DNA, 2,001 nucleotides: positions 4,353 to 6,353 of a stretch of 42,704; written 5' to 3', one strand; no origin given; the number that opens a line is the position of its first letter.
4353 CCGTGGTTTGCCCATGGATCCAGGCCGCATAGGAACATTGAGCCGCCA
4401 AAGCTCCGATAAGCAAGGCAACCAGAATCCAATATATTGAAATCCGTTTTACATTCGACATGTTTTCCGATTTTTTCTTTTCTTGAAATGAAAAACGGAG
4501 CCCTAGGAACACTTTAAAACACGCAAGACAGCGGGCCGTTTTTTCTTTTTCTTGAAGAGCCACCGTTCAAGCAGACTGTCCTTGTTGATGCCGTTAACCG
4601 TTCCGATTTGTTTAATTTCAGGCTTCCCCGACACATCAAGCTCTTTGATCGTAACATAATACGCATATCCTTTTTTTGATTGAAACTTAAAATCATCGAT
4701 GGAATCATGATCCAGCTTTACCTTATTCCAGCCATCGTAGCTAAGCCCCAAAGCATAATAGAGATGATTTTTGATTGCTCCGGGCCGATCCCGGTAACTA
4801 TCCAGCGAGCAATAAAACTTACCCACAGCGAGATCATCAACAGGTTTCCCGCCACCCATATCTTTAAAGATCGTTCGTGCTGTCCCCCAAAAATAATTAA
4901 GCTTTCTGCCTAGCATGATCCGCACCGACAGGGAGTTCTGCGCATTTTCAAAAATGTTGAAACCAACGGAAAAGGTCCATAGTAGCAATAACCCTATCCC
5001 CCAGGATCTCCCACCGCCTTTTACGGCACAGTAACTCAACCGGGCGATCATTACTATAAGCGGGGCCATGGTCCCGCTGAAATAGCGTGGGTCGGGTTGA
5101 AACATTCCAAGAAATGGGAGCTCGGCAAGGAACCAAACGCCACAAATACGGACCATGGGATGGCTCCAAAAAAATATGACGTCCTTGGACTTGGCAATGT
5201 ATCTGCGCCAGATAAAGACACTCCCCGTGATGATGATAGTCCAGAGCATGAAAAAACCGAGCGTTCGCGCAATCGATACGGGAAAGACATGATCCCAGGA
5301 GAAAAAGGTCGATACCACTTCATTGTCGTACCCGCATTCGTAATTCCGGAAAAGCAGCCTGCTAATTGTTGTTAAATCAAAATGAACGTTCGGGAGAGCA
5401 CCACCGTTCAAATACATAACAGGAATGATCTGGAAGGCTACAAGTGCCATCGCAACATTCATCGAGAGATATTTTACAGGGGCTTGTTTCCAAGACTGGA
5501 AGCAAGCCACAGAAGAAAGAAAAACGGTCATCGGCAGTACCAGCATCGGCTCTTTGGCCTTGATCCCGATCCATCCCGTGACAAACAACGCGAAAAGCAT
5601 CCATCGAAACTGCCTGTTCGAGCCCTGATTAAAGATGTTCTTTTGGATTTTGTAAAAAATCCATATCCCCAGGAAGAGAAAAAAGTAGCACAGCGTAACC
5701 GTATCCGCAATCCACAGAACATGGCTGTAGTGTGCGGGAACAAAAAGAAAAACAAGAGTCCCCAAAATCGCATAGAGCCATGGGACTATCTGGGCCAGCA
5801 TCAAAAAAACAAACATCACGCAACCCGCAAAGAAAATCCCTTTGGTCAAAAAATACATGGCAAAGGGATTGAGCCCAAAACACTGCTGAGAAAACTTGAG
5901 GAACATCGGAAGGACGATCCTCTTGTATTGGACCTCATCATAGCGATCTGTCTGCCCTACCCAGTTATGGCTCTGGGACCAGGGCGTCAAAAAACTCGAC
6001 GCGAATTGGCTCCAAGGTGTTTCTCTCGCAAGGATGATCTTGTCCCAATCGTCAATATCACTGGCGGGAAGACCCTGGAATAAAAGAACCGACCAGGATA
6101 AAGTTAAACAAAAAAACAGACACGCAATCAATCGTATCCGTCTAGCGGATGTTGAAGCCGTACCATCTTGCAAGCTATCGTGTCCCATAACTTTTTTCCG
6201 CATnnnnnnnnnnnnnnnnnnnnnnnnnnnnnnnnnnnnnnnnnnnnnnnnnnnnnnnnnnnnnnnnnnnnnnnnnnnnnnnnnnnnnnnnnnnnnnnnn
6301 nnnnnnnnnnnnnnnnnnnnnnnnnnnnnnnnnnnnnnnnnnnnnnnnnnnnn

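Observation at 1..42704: Near-unidirectional 42-kb glycan factory with eight GT-C-type membrane enzymes and three polyprenyl-phosphate sugar synthases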

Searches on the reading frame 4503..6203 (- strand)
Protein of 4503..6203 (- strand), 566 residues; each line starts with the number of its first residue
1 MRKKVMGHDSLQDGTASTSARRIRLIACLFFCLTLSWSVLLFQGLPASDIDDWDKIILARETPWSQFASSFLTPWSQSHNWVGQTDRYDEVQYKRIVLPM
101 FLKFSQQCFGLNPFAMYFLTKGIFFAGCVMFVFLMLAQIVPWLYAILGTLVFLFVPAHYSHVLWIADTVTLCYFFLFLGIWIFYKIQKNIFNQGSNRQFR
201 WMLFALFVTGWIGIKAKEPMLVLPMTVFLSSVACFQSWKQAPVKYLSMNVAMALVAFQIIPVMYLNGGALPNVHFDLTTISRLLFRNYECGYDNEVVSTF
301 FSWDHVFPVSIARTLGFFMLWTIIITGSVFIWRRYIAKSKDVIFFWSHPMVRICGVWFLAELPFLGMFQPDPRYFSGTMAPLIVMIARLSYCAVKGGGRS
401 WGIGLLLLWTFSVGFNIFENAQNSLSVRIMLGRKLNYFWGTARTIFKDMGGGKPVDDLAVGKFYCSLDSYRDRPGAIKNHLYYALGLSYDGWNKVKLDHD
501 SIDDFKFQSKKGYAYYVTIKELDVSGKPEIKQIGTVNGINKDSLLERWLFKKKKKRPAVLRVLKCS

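Call 4: search_protein_families(library=pfam, proteins=[window:4503-6203:-], max_evalue=0.01)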
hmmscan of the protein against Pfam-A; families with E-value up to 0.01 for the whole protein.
window:4503-6203:- (566 aa): 0 families

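Call 11: search_protein_families(library=ncbifam, proteins=[window:4503-6203:-], max_evalue=0.01)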
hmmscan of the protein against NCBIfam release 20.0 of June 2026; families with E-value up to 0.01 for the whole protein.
window:4503-6203:- (566 aa): 0 families

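Call 16: search_solved_structures(query=window:4503-6203:-, max_evalue=1)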
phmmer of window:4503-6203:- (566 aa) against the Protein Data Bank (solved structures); distinct sequences matched with E-value up to 1: 0.

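Call 19: find_homologous_proteins(query=window:4503-6203:-, max_evalue=0.001)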
Query window:4503-6203:- (566 aa): 21 proteins with E <= 0.001 among 5518 candidates.
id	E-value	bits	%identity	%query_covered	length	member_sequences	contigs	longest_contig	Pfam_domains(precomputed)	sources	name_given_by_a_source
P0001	0.0e+0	1312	100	99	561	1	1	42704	-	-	-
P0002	0.0e+0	1013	75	99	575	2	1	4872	-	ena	-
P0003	1.5e-294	996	77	98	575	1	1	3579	-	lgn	-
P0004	2.3e-260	883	66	99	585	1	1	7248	-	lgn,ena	-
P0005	7.0e-237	806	63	95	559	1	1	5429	-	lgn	-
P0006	3.9e-229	780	59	97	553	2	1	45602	-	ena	-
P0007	3.4e-228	777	61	97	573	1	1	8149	-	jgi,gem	-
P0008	9.5e-213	726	56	94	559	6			-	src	-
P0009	6.6e-208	710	56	97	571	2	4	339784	-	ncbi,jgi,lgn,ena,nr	ncbi:MAG TPA: hypothetical protein PLO78_04060 [Candidatus Omnitrophota bacterium]|nr:hypothetical p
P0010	1.4e-204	699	54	97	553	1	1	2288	-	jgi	jgi:hypothetical protein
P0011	6.4e-201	687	54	96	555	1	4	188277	-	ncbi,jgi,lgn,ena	-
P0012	2.5e-198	678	56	96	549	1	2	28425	-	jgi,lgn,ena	-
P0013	3.1e-192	658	55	95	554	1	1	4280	-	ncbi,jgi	jgi:hypothetical protein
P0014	5.7e-184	631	53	96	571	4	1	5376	-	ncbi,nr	ncbi:MAG: hypothetical protein BWY44_01143 [Candidatus Omnitrophica bacterium ADurb.Bin292]|nr:MAG: 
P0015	4.2e-163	562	61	73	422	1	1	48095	-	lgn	-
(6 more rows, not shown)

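Call 28: search_solved_structures(query=A1, max_evalue=1)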
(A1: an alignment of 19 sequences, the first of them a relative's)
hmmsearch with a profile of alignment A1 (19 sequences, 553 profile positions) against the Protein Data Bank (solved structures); distinct sequences matched with E-value up to 1: 0.

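Call 29: find_related_loci(query=A1, collection=genome_contigs, flank=10000)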
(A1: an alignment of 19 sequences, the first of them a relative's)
Query A1 (561 aa) in genome_contigs; peptide patterns used: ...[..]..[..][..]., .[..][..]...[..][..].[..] (x = any residue, [..] = any of these).
49 stretches matched a pattern; 7 encode a relative of the query (tblastn E <= 1e-3); 7 distinct loci.
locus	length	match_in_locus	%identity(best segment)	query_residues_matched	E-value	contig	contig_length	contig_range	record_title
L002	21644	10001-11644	59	12-559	0e+0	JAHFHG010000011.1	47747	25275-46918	MAG: Candidatus Omnitrophota bacterium isolate nzgw333 NODE_417_length_47748_cov_5.166376, whole genome shotgun sequence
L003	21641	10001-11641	56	14-561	0e+0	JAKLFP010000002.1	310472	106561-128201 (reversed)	MAG: Candidatus Omnitrophota bacterium isolate RA.bin19 RA.bin19_2, whole genome shotgun sequence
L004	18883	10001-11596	57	14-544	0e+0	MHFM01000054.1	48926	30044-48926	MAG: Omnitrophica bacterium RIFCSPLOWO2_01_FULL_45_10b rifcsplowo2_01_scaffold_5358, whole genome shotgun sequence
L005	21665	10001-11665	53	4-559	0e+0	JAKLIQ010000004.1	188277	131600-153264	MAG: Candidatus Omnitrophota bacterium isolate RA.bin90 RA.bin90_4, whole genome shotgun sequence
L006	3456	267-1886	53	21-561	0e+0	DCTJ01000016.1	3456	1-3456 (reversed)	MAG TPA_asm: Candidatus Omnitrophica bacterium UBA1443 UBA1443_contig_30690, whole genome shotgun sequence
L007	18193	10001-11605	45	24-559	2e-142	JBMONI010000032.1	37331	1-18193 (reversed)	MAG: Candidatus Omnitrophota bacterium isolate Betzabe_MAG072 MAG072_32, whole genome shotgun sequence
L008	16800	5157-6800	36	21-559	3e-108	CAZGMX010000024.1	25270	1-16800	MAG TPA_asm: uncultured Actinomycetota bacterium isolate binchicken_co232_128 genome assembly, contig: NODE_3571_length_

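Call 33: predict_structure(alignment_id=A1)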
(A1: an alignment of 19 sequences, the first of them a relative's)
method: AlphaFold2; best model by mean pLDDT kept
length: 561 residues; sequences in the alignment: 19
mean_pLDDT: 83.9   pTM: 0.87
mean pLDDT of the five models: 83.9, 82.1, 80.3, 78.9, 76.4
residues with pLDDT >= 90: 258; 70-90: 221; 50-70: 51; < 50: 31
segments of 3 or more residues with pLDDT < 50: 1-13, 77-80, 263-267, 284-290
pLDDT, mean of each block of 10 residues (from residue 1): 33 75 97 92 85 91 85 57 71 94 94 95 97 93 93 85 92 97 91 96 95 91 90 86 95 66 50 70 48 57 67 88 92 88 94 85 58 90 92 84 91 86 87 91 89 89 80 89 79 86 92 87 90 87 85 91 85
secondary structure, 60 per line:
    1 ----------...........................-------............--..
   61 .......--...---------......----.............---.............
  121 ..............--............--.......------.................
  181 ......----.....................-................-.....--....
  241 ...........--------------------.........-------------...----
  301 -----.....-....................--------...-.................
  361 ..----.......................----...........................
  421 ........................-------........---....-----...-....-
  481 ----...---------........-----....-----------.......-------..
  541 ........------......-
elements in order: H11-37 H45-56 H59-67 H82-87 H92-104 H108-134 H137-148 H151-157 H164-186 H191-211 H213-228 H230-234 H237-251 H272-280 H306-310 H312-331 H344-362 H367-389 H394-444 H452-459 H463-466 E476-479 H497-504 E510-513 E525-531 H539-548 E555-560

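Call 37: fold_search(model_id=the predicted structure, library=pdb)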
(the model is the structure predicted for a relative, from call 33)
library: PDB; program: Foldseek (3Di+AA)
matches with E <= 10: 206; with E <= 0.001: 5
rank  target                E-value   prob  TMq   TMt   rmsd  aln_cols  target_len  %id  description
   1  5f15                  2.6e-04  1.00  0.42  0.43   9.8       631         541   11  Crystal Structure of ArnT from Cupriavidus metallidurans bound to Undecaprenyl phosphate (released 2016-02-17)
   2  9s6u_A                2.8e-04  1.00  0.40  0.41  12.5       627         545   11  Ternary cryo-EM structure of human ALG9 with Dol25-PP-GlcNAc2Man8, Dol25-P-Man and Fab (released 2026-03-18)
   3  8if8_C                2.8e-04  1.00  0.34  0.32  12.4       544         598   13  Arabinosyltransferase AftA (released 2023-05-31)
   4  3wak                  4.5e-04  1.00  0.43  0.31  11.4       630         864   12  Crystal structure of the Archaeoglobus fulgidus oligosaccharyltransferase (O29867_ARCFU) in the apo form (released 2013-10-30)
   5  8if8_B                4.9e-04  1.00  0.35  0.33  14.2       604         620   12  Arabinosyltransferase AftA (released 2023-05-31)
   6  5ezm                  1.3e-03  1.00  0.42  0.43  10.8       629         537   10  Crystal Structure of ArnT from Cupriavidus metallidurans in the apo state (released 2016-02-17)
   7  7e9s_A                1.4e-03  1.00  0.44  0.31  11.2       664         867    9  Archaeal oligosaccharyltransferase AglB from Archaeoglobus fulgidus in complex with an inhibitory peptide and a dolich (released 2021-09-08)
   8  6ftg_5                1.7e-03  1.00  0.44  0.39  11.6       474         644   12  Subtomogram average of OST-containing ribosome-translocon complexes from canine rough microsomal membranes (released 2018-03-21)
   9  5ogl_A                1.9e-03  1.00  0.39  0.32  10.0       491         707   13  Structure of bacterial oligosaccharyltransferase PglB in complex with an acceptor peptide and an lipid-linked oligosac (released 2017-10-25)
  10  6s7t_A                2.3e-03  1.00  0.42  0.34  14.6       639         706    9  Cryo-EM structure of human oligosaccharyltransferase complex OST-B (released 2019-12-18)
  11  3rce_A                4.3e-03  1.00  0.39  0.33  11.7       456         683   12  Bacterial oligosaccharyltransferase PglB (released 2011-06-15)
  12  6c26_A                5.3e-03  1.00  0.43  0.38  13.3       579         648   12  The Cryo-EM structure of a eukaryotic oligosaccharyl transferase complex (released 2018-01-31)
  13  8b6l_I                5.8e-03  1.00  0.48  0.40  11.4       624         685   10  Subtomogram average of the human Sec61-TRAP-OSTA-translocon (released 2022-12-07)
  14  8age_A                5.8e-03  1.00  0.46  0.41  10.9       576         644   11  Structure of yeast oligosaccharylransferase complex with acceptor peptide bound (released 2022-12-07)
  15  3waj                  1.1e-02  1.00  0.38  0.29  13.1       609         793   11  Crystal structure of the Archaeoglobus fulgidus oligosaccharyltransferase (O29867_ARCFU) complex with Zn and sulfate (released 2013-10-30)
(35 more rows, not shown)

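Call 53: search_protein_representatives(alignment_id=A1)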
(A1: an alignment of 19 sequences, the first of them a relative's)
Query: 19 sequences, 553 profile positions. Proteins with E-value up to 0.001 (for the whole library): 301; up to 1e-10: 107; up to 1e-30: 48. The best 150 are listed.
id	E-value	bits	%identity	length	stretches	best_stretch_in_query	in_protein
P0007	6.4e-267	903.3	-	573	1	3-552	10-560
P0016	3.3e-234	795.3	-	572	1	6-552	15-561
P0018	2.9e-212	722.9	-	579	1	11-552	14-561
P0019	1.4e-211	720.6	-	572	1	5-553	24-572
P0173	4.3e-200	682.7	-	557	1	6-553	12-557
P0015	6.9e-192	655.6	-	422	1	13-422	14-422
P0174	3.0e-191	653.5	-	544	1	11-552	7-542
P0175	4.1e-185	633.2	-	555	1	8-553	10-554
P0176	5.8e-179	613.0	-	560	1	12-552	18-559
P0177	2.1e-175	601.2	-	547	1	14-552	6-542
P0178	3.7e-174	597.1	-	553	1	8-552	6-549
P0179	6.2e-174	596.4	-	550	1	14-552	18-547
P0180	2.9e-169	581.0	-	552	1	8-552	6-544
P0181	1.1e-168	579.0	-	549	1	7-553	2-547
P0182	4.9e-168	576.9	-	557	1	6-552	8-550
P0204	7.5e-45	170.3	-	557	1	9-552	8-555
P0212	1.1e-34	136.7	-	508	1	15-552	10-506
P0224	3.0e-26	108.9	-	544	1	14-526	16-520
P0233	3.4e-22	95.5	-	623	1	5-440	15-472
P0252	1.2e-16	77.2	-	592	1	7-551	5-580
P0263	3.2e-14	69.2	-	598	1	9-551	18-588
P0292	9.2e-07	44.5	-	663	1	81-230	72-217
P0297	2.0e-06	43.4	-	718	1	80-239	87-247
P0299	3.1e-06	42.8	-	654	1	83-247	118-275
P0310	9.5e-06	41.2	-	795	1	52-221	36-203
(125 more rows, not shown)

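Call 54: search_protein_families(library=pfam, proteins=[P0204, P0212, P0224, P0233, P0252, P0263, P0292, P0297, P0299, P0310], max_evalue=0.001)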
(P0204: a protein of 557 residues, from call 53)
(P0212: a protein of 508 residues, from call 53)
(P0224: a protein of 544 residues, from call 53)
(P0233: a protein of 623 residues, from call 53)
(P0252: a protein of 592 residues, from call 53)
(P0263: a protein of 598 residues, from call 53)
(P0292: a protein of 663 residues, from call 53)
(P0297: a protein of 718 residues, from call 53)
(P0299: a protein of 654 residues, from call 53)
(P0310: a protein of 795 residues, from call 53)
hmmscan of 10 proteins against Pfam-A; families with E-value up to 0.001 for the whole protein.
P0204 (557 aa): 0 families

P0212 (508 aa): 0 families

P0224 (544 aa): 0 families

P0233 (623 aa): 0 families

P0252 (592 aa): 0 families

P0263 (598 aa): 0 families

P0292 (663 aa): 18 families
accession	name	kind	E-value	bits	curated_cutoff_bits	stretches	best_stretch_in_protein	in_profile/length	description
PF07719.23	TPR_2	-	2.6e-24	83.7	27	2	611-638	6-33/34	Tetratricopeptide repeat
PF00515.34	TPR_1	-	4.9e-20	70.9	27.8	2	610-639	5-34/34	Tetratricopeptide repeat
PF14559.12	TPR_19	-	1.4e-17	64.2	25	2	584-646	3-64/68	Tetratricopeptide repeat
PF13431.12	TPR_17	-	3.1e-17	61.8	24.4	2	596-626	3-33/34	Tetratricopeptide repeat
PF13414.12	TPR_11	-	2.9e-14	52.9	26.8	2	579-620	1-42/42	TPR repeat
PF23914.1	TPR_CcmH_CycH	-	1.5e-13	51.3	42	2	561-621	39-99/158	Cytochrome c-type biogenesis protein H TPR domain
PF13428.12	TPR_14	-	2.2e-13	49.9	23.5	0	611-646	6-41/44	Tetratricopeptide repeat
PF13432.12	TPR_16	-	3.2e-13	50.3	32.7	1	578-639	3-64/65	Tetratricopeptide repeat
PF13181.12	TPR_8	-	1.2e-12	47.4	25.7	0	610-638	5-33/34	Tetratricopeptide repeat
PF13424.12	TPR_12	-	1.1e-11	45.2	30.1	0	610-636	7-33/77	Tetratricopeptide repeat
PF13371.12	TPR_9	-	4.2e-09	36.7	35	1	552-606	9-63/73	Tetratricopeptide repeat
PF07721.20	TPR_4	-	2.8e-07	31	27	0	606-628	1-23/26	Tetratricopeptide repeat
PF13374.12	TPR_10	-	7.2e-06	26.3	27.5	0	609-634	5-30/42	Tetratricopeptide repeat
PF12895.13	ANAPC3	-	3.8e-05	24.3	27.2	0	578-630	29-80/82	Anaphase-promoting complex, cyclosome, subunit 3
PF13429.12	TPR_15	-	3.9e-05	23.6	26.2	0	475-565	151-241/280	Tetratricopeptide repeat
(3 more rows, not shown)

P0297 (718 aa): 12 families
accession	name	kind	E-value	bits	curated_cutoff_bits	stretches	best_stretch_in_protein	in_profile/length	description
PF07719.23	TPR_2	-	7.8e-17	60.4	27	0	569-600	3-34/34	Tetratricopeptide repeat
PF13428.12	TPR_14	-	1.1e-14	53.9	23.5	1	460-500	3-43/44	Tetratricopeptide repeat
PF13432.12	TPR_16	-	2e-14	54.1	32.7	2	577-628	7-57/65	Tetratricopeptide repeat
PF13424.12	TPR_12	-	4.7e-14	52.8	30.1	1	533-595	9-73/77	Tetratricopeptide repeat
PF14559.12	TPR_19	-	3.1e-13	50.3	25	2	648-710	4-65/68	Tetratricopeptide repeat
PF13431.12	TPR_17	-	3.1e-08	33.7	24.4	1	589-621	1-33/34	Tetratricopeptide repeat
PF00515.34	TPR_1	-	5.1e-08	32.8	27.8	0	569-600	3-34/34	Tetratricopeptide repeat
PF13181.12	TPR_8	-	2.6e-07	30.7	25.7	0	531-555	5-29/34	Tetratricopeptide repeat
PF23914.1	TPR_CcmH_CycH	-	5.8e-07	29.9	42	0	646-701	61-119/158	Cytochrome c-type biogenesis protein H TPR domain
PF13374.12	TPR_10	-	1e-06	29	27.5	0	460-485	4-29/42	Tetratricopeptide repeat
PF12895.13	ANAPC3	-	1.6e-05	25.6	27.2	0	586-636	8-57/82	Anaphase-promoting complex, cyclosome, subunit 3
PF13429.12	TPR_15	-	3e-05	24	26.2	1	576-696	155-275/280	Tetratricopeptide repeat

P0299 (654 aa): 15 families
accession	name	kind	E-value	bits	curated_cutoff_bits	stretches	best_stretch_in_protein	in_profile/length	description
PF13424.12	TPR_12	-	4e-17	62.6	30.1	2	536-600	1-74/77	Tetratricopeptide repeat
PF13181.12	TPR_8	-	1.1e-16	59.9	25.7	0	606-636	1-31/34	Tetratricopeptide repeat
PF07719.23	TPR_2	-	1.8e-16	59.3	27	0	464-494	2-32/34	Tetratricopeptide repeat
PF00515.34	TPR_1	-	4.3e-13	48.9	27.8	0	465-496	3-34/34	Tetratricopeptide repeat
PF14559.12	TPR_19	-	2e-11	44.5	25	1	475-526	3-54/68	Tetratricopeptide repeat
PF13374.12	TPR_10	-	2.1e-11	43.9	27.5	0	537-570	1-34/42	Tetratricopeptide repeat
PF13231.12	PMT_2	-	7.9e-10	39.6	26.1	1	126-276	11-158/160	Dolichyl-phosphate-mannose-protein mannosyltransferase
PF13431.12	TPR_17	-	5.8e-09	36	24.4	1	451-484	1-34/34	Tetratricopeptide repeat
PF13176.12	TPR_7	-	1.1e-08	34.9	27.9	0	609-634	2-29/36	Tetratricopeptide repeat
PF13428.12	TPR_14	-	2.4e-08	34.3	23.5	0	465-504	3-42/44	Tetratricopeptide repeat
PF13432.12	TPR_16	-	1.1e-06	29.4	32.7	1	468-517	2-51/65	Tetratricopeptide repeat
PF12895.13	ANAPC3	-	7e-06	26.7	27.2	0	443-522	3-81/82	Anaphase-promoting complex, cyclosome, subunit 3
PF07721.20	TPR_4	-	8.4e-06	26.4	27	0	464-487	2-25/26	Tetratricopeptide repeat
PF25058.1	ARM_TT21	-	0.00036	21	27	0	466-543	60-140/155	Tetratricopeptide repeat protein 21 ARM repeat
PF13174.12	TPR_6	-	0.00096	20.1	26.3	0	611-634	5-28/33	Tetratricopeptide repeat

P0310 (795 aa): 25 families
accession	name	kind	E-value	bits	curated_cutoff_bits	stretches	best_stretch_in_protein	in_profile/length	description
PF00515.34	TPR_1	-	2.9e-36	122.2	27.8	3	563-594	3-34/34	Tetratricopeptide repeat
PF07719.23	TPR_2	-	7.2e-35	116.6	27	2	595-627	1-33/34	Tetratricopeptide repeat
PF14559.12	TPR_19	-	3e-29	101.6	25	5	606-650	2-46/68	Tetratricopeptide repeat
PF13432.12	TPR_16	-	8.1e-29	100.1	32.7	5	567-627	3-63/65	Tetratricopeptide repeat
PF13414.12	TPR_11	-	5.3e-27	93.7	26.8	3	602-642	1-41/42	TPR repeat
PF13181.12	TPR_8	-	1.6e-26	90.6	25.7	2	595-627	1-33/34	Tetratricopeptide repeat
PF13431.12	TPR_17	-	1.1e-23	81.9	24.4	1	617-649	1-33/34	Tetratricopeptide repeat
PF13424.12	TPR_12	-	2.3e-22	79.4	30.1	3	562-625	4-75/77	Tetratricopeptide repeat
PF23914.1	TPR_CcmH_CycH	-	2.4e-20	73.4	42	1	587-685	42-143/158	Cytochrome c-type biogenesis protein H TPR domain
PF13428.12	TPR_14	-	5.8e-19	67.1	23.5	1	596-638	2-44/44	Tetratricopeptide repeat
PF13176.12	TPR_7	-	1.6e-14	53.1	27.9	0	699-730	1-34/36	Tetratricopeptide repeat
PF13371.12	TPR_9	-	4.6e-14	52.6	35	0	705-772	3-69/73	Tetratricopeptide repeat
PF13374.12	TPR_10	-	9.9e-09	35.4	27.5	0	564-589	5-30/42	Tetratricopeptide repeat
PF12895.13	ANAPC3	-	5.9e-08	33.3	27.2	0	574-640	2-72/82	Anaphase-promoting complex, cyclosome, subunit 3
PF24575.1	TPR_Slam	-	1.8e-07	32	35.2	0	638-677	56-95/104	Surface lipoprotein assembly modifier, N-terminal TPR repeats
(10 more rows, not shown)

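Call 65: search_protein_families(library=pfam, proteins=[window:4503-6203:-], max_evalue=5)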
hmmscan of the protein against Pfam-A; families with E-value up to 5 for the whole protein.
window:4503-6203:- (566 aa): 0 families
